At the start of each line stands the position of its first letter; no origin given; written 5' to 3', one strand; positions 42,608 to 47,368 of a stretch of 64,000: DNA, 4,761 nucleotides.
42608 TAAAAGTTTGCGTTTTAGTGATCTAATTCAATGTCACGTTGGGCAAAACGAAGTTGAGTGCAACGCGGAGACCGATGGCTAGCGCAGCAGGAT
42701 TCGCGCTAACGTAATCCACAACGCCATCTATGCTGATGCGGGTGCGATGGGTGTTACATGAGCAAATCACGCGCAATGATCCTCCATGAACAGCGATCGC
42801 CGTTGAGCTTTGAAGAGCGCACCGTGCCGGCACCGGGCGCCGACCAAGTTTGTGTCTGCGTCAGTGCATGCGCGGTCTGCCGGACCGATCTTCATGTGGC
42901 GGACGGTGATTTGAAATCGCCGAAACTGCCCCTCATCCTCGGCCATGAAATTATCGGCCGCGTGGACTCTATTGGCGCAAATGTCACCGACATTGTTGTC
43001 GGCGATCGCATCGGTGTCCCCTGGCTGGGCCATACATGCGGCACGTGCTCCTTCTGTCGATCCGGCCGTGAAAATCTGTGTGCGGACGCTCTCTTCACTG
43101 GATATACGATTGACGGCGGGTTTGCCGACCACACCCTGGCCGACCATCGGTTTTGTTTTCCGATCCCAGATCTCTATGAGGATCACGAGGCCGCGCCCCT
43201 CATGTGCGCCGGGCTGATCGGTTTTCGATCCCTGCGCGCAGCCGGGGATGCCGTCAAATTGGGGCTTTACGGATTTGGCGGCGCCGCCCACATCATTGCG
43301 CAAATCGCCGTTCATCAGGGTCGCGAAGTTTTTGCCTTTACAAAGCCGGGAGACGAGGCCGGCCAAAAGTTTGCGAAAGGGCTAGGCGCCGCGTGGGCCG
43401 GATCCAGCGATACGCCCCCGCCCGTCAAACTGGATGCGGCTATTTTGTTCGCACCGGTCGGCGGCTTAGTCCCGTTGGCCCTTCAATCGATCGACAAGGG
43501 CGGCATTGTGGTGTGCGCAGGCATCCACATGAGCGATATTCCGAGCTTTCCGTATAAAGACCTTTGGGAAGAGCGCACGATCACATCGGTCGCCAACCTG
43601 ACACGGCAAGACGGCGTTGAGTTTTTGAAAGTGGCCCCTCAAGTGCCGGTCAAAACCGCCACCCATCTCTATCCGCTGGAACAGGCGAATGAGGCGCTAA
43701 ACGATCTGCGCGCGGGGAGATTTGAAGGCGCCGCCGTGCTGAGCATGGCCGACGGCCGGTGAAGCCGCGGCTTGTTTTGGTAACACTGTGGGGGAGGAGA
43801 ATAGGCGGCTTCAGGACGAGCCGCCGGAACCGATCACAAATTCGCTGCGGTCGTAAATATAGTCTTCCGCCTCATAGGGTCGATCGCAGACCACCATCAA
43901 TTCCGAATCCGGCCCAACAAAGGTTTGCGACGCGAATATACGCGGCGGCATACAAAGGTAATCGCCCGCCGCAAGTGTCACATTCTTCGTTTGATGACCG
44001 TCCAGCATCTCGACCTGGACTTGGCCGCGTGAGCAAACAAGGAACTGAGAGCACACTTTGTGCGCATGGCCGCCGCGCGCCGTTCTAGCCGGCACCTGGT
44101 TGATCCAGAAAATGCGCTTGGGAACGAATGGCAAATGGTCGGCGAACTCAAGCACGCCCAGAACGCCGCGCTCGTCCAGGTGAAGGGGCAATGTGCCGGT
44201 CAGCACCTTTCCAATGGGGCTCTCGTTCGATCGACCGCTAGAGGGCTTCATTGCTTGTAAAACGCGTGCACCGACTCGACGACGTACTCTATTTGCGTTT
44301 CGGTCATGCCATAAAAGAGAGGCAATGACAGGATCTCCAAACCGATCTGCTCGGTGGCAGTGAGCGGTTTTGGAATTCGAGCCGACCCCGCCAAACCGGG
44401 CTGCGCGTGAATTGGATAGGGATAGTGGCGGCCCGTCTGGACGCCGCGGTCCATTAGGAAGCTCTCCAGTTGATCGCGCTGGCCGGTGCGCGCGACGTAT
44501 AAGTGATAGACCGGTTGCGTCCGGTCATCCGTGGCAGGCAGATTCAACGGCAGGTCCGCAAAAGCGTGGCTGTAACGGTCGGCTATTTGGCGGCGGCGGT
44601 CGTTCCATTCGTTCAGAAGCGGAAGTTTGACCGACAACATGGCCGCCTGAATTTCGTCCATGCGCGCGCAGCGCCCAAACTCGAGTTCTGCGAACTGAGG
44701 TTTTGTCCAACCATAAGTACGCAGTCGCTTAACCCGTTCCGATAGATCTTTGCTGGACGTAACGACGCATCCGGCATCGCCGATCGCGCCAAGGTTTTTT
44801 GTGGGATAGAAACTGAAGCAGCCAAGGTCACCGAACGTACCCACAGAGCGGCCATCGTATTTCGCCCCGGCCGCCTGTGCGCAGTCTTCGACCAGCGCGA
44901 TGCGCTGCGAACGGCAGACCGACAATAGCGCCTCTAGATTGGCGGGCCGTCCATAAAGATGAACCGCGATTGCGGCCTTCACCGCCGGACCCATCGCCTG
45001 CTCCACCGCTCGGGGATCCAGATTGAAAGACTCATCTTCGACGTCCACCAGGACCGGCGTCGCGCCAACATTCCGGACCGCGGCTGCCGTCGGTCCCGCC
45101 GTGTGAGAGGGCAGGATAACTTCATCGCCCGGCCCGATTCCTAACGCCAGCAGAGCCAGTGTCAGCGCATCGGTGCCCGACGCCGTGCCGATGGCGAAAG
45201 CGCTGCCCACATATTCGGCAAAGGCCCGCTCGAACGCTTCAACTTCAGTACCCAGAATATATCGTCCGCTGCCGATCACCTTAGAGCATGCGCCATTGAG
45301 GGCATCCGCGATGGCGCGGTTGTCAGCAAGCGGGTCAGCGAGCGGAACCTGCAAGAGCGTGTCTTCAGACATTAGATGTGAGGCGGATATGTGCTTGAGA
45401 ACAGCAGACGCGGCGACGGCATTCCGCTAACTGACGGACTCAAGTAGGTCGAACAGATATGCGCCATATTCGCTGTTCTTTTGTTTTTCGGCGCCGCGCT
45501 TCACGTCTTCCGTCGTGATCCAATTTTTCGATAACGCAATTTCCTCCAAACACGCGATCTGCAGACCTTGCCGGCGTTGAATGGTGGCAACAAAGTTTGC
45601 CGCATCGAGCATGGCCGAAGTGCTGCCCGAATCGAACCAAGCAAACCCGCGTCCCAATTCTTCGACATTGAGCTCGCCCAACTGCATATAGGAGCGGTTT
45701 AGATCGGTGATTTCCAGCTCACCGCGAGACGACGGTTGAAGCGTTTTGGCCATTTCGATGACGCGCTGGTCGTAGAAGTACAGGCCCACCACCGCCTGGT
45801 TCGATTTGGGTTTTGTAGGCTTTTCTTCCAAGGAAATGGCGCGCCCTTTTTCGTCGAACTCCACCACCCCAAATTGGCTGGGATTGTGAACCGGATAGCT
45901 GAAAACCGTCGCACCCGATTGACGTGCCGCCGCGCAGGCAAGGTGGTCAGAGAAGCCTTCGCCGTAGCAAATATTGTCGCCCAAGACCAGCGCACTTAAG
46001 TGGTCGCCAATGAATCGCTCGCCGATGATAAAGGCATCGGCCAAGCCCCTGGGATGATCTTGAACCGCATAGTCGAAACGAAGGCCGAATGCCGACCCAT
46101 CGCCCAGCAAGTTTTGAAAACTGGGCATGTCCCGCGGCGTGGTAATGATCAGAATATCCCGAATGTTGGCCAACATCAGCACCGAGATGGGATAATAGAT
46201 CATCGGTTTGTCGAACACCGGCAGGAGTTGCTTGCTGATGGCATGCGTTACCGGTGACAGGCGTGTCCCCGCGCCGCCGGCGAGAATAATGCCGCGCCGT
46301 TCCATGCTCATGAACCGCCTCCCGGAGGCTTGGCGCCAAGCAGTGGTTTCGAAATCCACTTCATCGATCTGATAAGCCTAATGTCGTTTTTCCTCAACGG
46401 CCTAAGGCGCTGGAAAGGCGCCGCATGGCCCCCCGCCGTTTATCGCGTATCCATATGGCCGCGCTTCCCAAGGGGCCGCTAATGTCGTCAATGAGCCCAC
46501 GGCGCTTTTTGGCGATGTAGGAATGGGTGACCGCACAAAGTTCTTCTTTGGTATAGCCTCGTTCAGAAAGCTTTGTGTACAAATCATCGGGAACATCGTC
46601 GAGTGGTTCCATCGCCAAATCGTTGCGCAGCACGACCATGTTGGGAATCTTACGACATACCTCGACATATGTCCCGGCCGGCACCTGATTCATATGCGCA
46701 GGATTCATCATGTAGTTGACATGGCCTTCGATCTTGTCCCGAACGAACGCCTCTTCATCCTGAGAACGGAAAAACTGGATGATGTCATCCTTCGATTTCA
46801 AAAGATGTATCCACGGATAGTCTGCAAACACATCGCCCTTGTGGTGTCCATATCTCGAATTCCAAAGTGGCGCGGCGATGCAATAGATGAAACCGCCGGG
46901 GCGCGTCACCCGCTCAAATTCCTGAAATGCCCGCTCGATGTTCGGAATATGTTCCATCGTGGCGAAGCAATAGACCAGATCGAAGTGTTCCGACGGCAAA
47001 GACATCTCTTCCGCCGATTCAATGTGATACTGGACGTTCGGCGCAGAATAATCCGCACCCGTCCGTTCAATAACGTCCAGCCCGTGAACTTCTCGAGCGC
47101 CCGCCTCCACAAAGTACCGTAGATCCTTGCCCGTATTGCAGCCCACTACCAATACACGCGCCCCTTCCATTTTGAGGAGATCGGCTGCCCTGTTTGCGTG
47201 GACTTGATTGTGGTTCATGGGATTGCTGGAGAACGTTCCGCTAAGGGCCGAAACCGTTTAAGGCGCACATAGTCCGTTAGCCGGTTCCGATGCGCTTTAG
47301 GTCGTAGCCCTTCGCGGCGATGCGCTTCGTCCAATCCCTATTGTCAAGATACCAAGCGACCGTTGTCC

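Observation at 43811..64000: ABC-transporter-dependent glycan cluster with seven methyltransferase-like genes among 19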

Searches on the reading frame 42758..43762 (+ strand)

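Call 11: search_protein_families(library=pfam, proteins=[window:42758-43762:+], max_evalue=0.0001)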
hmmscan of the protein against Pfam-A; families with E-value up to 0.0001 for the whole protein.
window:42758-43762:+ (334 aa): 1 family
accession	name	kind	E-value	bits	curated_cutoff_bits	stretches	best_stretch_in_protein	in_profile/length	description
PF08240.17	ADH_N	-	7.3e-29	100.5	23.5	1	27-138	1-104/104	Alcohol dehydrogenase GroES-like domain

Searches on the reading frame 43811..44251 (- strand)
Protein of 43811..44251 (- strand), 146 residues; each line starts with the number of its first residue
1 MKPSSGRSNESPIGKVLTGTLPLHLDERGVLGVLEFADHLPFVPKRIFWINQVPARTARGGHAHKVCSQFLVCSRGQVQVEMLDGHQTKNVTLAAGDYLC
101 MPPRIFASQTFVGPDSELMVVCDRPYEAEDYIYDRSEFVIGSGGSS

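Call 3: search_protein_families(library=pfam, proteins=[window:43811-44251:-], max_evalue=0.01)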
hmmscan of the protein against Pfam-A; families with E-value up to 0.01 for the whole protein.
window:43811-44251:- (146 aa): 2 families
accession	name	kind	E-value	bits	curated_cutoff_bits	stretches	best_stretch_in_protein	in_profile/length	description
PF05523.17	FdtA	-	5.9e-32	110.7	23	1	20-139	7-127/131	WxcM-like, C-terminal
PF07883.17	Cupin_2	-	0.001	19.2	27.2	1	58-104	10-51/70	Cupin domain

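Call 7: search_protein_families(library=ncbifam, proteins=[window:43811-44251:-], max_evalue=0.001)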
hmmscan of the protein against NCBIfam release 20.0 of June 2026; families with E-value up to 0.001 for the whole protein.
window:43811-44251:- (146 aa): 0 families

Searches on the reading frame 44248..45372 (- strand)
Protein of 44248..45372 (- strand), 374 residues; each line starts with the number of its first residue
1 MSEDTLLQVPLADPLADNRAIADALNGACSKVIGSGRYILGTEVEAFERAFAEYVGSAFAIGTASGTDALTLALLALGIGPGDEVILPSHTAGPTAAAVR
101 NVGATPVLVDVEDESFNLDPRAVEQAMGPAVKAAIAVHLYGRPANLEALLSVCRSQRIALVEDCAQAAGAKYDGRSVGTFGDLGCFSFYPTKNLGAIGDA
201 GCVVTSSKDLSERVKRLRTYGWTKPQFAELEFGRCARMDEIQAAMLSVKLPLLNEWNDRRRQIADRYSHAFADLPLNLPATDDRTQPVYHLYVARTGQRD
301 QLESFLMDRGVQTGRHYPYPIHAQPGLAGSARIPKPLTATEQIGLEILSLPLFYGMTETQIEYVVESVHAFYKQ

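Call 3: search_protein_families(library=pfam, proteins=[window:44248-45372:-], max_evalue=0.01)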
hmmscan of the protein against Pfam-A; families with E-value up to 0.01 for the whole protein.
window:44248-45372:- (374 aa): 4 families
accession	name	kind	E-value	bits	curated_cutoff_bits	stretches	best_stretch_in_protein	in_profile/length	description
PF01041.23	DegT_DnrJ_EryC1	-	3.4e-103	346.1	19.8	1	24-368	6-359/360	DegT/DnrJ/EryC1/StrS aminotransferase family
PF00155.27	Aminotran_1_2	-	5.5e-06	26.2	19.7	1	44-135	44-145/361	Aminotransferase class I and II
PF01212.27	Beta_elim_lyase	-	0.00029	20.7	27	1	38-216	28-222/288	Beta-eliminating lyase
PF01053.26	Cys_Met_Meta_PP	-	0.0036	16.3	27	1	44-215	54-223/381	Cys/Met metabolism PLP-dependent enzyme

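Call 7: search_protein_families(library=ncbifam, proteins=[window:44248-45372:-], max_evalue=0.001)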
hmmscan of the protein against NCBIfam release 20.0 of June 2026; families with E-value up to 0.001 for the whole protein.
window:44248-45372:- (374 aa): 13 families
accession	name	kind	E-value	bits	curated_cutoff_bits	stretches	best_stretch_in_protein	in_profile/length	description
NF008687.0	PRK11706.1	equivalog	2.1e-61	207.8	375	1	45-372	34-374/375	dTDP-4-amino-4,6-dideoxygalactose transaminase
TIGR03588.1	PseC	equivalog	3.5e-61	207.2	423.5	1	30-369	18-377/380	UDP-4-amino-4,6-dideoxy-N-acetyl-beta-L-altrosamine transaminase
NF008658.2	PRK11658.1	equivalog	1.4e-58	198.4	631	1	20-370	11-375/379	UDP-4-amino-4-deoxy-L-arabinose aminotransferase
TIGR04181.1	NHT_00031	hypoth_equivalog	8.7e-53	179.4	420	1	41-351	29-357/359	LegC family aminotransferase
TIGR02379.1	ECA_wecE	subfamily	3.1e-48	164.4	434.85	1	29-372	23-375/376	dTDP-4-amino-4,6-dideoxy-D-glucose transaminase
TIGR04427.1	PLP_DesI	equivalog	1.1e-45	156.5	650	1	43-365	53-376/390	dTDP-4-dehydro-6-deoxyglucose aminotransferase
NF011936.0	PRK15407.1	equivalog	2.9e-43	148.2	423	2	40-221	63-251/440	lipopolysaccharide biosynthesis protein RfbH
NF006488.0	PRK08912.1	equivalog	3.6e-07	29.4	498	1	63-135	93-164/387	aminotransferase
NF004770.0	PRK06108.1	subfamily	2.5e-06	26.6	422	1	56-135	95-175/396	pyridoxal phosphate-dependent aminotransferase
NF005817.0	PRK07683.1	equivalog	9.2e-06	24.6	575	1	54-135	86-166/387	aminotransferase A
NF004975.0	PRK06348.1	equivalog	6e-05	22.2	549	1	19-135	50-167/384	pyridoxal phosphate-dependent aminotransferase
NF004621.0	PRK05957.1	equivalog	0.00012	20.9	498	1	61-138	93-168/389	pyridoxal phosphate-dependent aminotransferase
NF005588.0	PRK07309.1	equivalog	0.00015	20.8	576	1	58-132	92-165/391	pyridoxal phosphate-dependent aminotransferase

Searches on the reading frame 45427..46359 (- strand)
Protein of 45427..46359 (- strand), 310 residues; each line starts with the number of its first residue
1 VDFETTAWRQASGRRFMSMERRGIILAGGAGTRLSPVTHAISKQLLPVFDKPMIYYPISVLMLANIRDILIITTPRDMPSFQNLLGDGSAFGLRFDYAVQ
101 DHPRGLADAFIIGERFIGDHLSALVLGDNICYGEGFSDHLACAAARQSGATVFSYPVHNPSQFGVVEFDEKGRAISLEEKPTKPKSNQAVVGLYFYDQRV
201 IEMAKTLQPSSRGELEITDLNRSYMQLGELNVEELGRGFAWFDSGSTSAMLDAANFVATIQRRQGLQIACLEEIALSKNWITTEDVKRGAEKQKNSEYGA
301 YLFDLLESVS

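Call 3: search_protein_families(library=pfam, proteins=[window:45427-46359:-], max_evalue=0.01)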
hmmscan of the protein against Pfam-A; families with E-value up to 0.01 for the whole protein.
window:45427-46359:- (310 aa): 3 families
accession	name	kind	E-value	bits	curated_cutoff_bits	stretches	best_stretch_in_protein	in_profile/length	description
PF00483.29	NTP_transferase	-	2.5e-69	234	21.2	1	23-258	2-243/245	Nucleotidyl transferase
PF12804.13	NTP_transf_3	-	3.9e-07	30.8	27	1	23-153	1-121/160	MobA-like NTP transferase domain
PF01128.25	IspD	-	0.0058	16.8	27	1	24-87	4-65/221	2-C-methyl-D-erythritol 4-phosphate cytidylyltransferase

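Call 7: search_protein_families(library=ncbifam, proteins=[window:45427-46359:-], max_evalue=0.001)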
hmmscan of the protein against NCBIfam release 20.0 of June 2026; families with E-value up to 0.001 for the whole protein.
window:45427-46359:- (310 aa): 29 families (the best 25 are shown)
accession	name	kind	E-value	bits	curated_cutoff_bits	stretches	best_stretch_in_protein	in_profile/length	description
TIGR01207.1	rmlA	equivalog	3.8e-137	456.1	360.65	1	22-306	1-285/286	glucose-1-phosphate thymidylyltransferase RfbA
NF012024.0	PRK15480.1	equivalog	1.2e-124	415.2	588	1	20-307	3-290/292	glucose-1-phosphate thymidylyltransferase RfbA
TIGR01208.1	rmlA_long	equivalog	1.9e-54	184.9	320.25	1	23-258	2-235/353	glucose-1-phosphate thymidylyltransferase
TIGR03992.1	Arch_glmU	subfamily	5.5e-39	134.2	292.1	1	23-259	3-229/393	bifunctional sugar-1-phosphate nucleotidylyltransferase/acetyltransferase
NF041313.1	UDPGP_AglF_Halo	equivalog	1.1e-25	90.5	400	1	23-223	3-201/234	UTP--glucose-1-phosphate uridylyltransferase AglF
NF041173.1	Sug_nt_acttase_Thmprot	equivalog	4.9e-25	88.3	600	1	23-259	3-229/405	bifunctional sugar-1-phosphate nucleotidylyltransferase/acetyltransferase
NF052502.1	man1P_GTase_Rv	exception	3.1e-24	85.5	440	1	24-207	4-185/352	mannose-1-phosphate guanylyltransferase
TIGR01099.1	galU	equivalog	4.2e-23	82.3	326.8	2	95-250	96-258/261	UTP--glucose-1-phosphate uridylyltransferase GalU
NF003670.0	PRK05293.1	equivalog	5.1e-15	55.3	470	1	23-203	7-203/382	glucose-1-phosphate adenylyltransferase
NF045761.1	NAMPUrTaseMurU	equivalog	7.7e-14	52.1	250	1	23-246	3-216/226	N-acetylmuramate alpha-1-phosphate uridylyltransferase MurU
TIGR02091.1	glgC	equivalog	9.6e-13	47.9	424.9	2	123-202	116-204/364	glucose-1-phosphate adenylyltransferase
NF009928.0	PRK13389.1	equivalog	8.8e-12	44.8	548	1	21-74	9-62/302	UTP--glucose-1-phosphate uridylyltransferase GalU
NF007516.0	PRK10122.1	equivalog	3.7e-10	39.4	534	1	22-74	5-57/297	UTP--glucose-1-phosphate uridylyltransferase GalF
NF002023.0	PRK00844.1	subfamily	2.9e-09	36.3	458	0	124-186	122-186/408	glucose-1-phosphate adenylyltransferase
NF002772.0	PRK02862.1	equivalog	3.1e-09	36.1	537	1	23-74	6-58/429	glucose-1-phosphate adenylyltransferase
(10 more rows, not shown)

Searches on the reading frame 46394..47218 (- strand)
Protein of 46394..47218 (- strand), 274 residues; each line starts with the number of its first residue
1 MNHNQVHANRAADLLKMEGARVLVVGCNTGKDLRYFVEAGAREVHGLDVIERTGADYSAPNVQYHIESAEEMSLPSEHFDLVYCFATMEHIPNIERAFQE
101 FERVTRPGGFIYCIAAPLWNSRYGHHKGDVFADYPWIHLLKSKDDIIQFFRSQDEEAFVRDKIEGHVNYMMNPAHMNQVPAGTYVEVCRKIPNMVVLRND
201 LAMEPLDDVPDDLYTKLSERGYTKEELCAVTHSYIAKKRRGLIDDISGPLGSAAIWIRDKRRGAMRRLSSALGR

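Call 3: search_protein_families(library=pfam, proteins=[window:46394-47218:-], max_evalue=0.01)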
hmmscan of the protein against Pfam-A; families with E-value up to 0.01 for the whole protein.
window:46394-47218:- (274 aa): 6 families
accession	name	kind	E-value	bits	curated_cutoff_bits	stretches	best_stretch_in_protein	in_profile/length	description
PF08241.18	Methyltransf_11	-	1.9e-17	64.1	21.2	1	23-113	1-95/95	Methyltransferase domain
PF13649.12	Methyltransf_25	-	6.9e-15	56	27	1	22-109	1-97/97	Methyltransferase domain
PF13489.12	Methyltransf_23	-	1.9e-14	54.2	27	1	16-122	20-122/164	Methyltransferase domain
PF08242.18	Methyltransf_12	-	1.5e-10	42.1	30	1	23-111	1-98/98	Methyltransferase domain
PF13847.12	Methyltransf_31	-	5.6e-08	33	27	1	19-112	4-108/145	Methyltransferase domain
PF01209.24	Ubie_methyltran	-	0.001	18.9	20.1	1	56-115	94-153/233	ubiE/COQ5 methyltransferase family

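Call 7: search_protein_families(library=ncbifam, proteins=[window:46394-47218:-], max_evalue=0.001)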
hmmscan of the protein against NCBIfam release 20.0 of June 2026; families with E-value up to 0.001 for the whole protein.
window:46394-47218:- (274 aa): 17 families
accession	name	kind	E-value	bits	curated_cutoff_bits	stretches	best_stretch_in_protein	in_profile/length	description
NF045667.1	MTase_DVU1556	equivalog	5.5e-12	45.6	155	1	10-112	13-118/213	DVU_1556 family methyltransferase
NF007610.0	PRK10258.1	equivalog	1.9e-07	30.7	342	1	15-111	39-136/251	malonyl-ACP O-methyltransferase BioC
TIGR01983.1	UbiG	equivalog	2e-07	30.5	102.95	1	7-112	38-150/228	bifunctional 2-polyprenyl-6-hydroxyphenol methylase/3-demethylubiquinol 3-O-methyltransferase UbiG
TIGR01934.1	MenG_MenH_UbiE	subfamily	2e-06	27.3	158.35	1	14-115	35-143/223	ubiquinone/menaquinone biosynthesis methyltransferase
TIGR02072.1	BioC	equivalog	3.1e-06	27.2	184.95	1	16-112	32-131/244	malonyl-ACP O-methyltransferase BioC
NF041536.1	ArsM_DUF2284_UU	exception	4.9e-06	25.1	575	1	18-111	76-178/459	arsenite methyltransferase/DUF2284 domain selenoprotein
NF041537.1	ArsM_AhpD_UU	exception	1.4e-05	24.1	510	1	17-111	75-178/345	arsenite methyltransferase/AhpD domain selenoprotein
NF052510.1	methyltran_MpqE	exception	1.6e-05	24.4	335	1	59-114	97-152/234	methyl-plastoquinone biosynthesis methyltransferase MpqE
NF047649.1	MTase_UXPK_star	exception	2.5e-05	23.4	460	1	19-111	78-179/283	methyltransferase/UXPK-star double selenoprotein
NF045825.1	FAmtase_mtf2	equivalog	3.1e-05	23.3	400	1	10-111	50-156/248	fatty-acid O-methyltransferase Mtf2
NF043040.1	corrin_prot_MT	hypoth_equivalog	6.4e-05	22.5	180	1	9-112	32-146/216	corrinoid protein-associated methyltransferase CpaM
NF001240.0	PRK00216.1-1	equivalog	0.00018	20.7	378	1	60-113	115-168/251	bifunctional demethylmenaquinone methyltransferase/2-methoxy-6-polyprenyl-1,4-benzoquinol methylase UbiE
NF045823.1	PthPhpthDimycoMt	equivalog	0.00019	20.7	300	1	10-111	58-164/256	phthiotriol/phenolphthiotriol dimycocerosates methyltransferase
TIGR02752.1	MenG_heptapren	equivalog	0.00036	20.1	419.85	1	18-115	45-151/231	demethylmenaquinone methyltransferase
NF001243.0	PRK00216.1-4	equivalog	0.00037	19.9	235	1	47-115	78-153/237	demethylmenaquinone methyltransferase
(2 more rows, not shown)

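Call 23: search_solved_structures(query=window:46394-47218:-, max_evalue=0.01)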
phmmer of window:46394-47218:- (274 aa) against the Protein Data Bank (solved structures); distinct sequences matched with E-value up to 0.01: 24.
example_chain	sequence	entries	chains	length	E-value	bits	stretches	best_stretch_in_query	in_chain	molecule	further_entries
3bkw_A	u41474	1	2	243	2.1e-08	36.9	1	14-119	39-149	S-adenosylmethionine dependent methyltransferase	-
6uak_A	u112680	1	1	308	3.7e-08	36.1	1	18-143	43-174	SAM dependent methyltransferase LahSB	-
2gs9_A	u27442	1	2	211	7.6e-07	31.8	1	11-113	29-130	Hypothetical protein TT1324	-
3bus_A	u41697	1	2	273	2.1e-06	30.3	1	17-112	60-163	Methyltransferase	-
1ri1_A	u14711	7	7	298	0.00019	23.9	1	16-151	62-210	mRNA CAPPING ENZYME | mRNA cap guanine-N7 methyltransferase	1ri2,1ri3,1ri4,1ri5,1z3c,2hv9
2p8j_A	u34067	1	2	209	0.00025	23.5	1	24-161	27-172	S-adenosylmethionine-dependent methyltransferase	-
6uv6_A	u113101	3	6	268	0.00028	23.4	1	17-111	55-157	D-glucose O-methyltransferase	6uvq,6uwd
3mgg_A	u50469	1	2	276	0.00043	22.8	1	17-129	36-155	Methyltransferase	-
9h04_A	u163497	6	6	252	0.0009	21.7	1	15-124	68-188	Methyltransferase domain-containing protein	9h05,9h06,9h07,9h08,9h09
3ege_A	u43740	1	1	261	0.00091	21.7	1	58-111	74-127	Putative methyltransferase from antibiotic biosynthesis pathway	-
4kdc_A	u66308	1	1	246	0.001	21.6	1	18-114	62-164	3-demethylubiquinone-9 3-methyltransferase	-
3g5l_A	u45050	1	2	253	0.0014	21.1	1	21-121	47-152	Putative S-adenosylmethionine dependent methyltransferase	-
9h0g_A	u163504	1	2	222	0.0015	21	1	20-119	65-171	Thiol methyltransferase 1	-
4kdr_A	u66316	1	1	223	0.0015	20.9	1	18-112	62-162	3-demethylubiquinone-9 3-methyltransferase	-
5dpm_A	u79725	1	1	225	0.0016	20.9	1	18-112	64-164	Ubiquinone biosynthesis O-methyltransferase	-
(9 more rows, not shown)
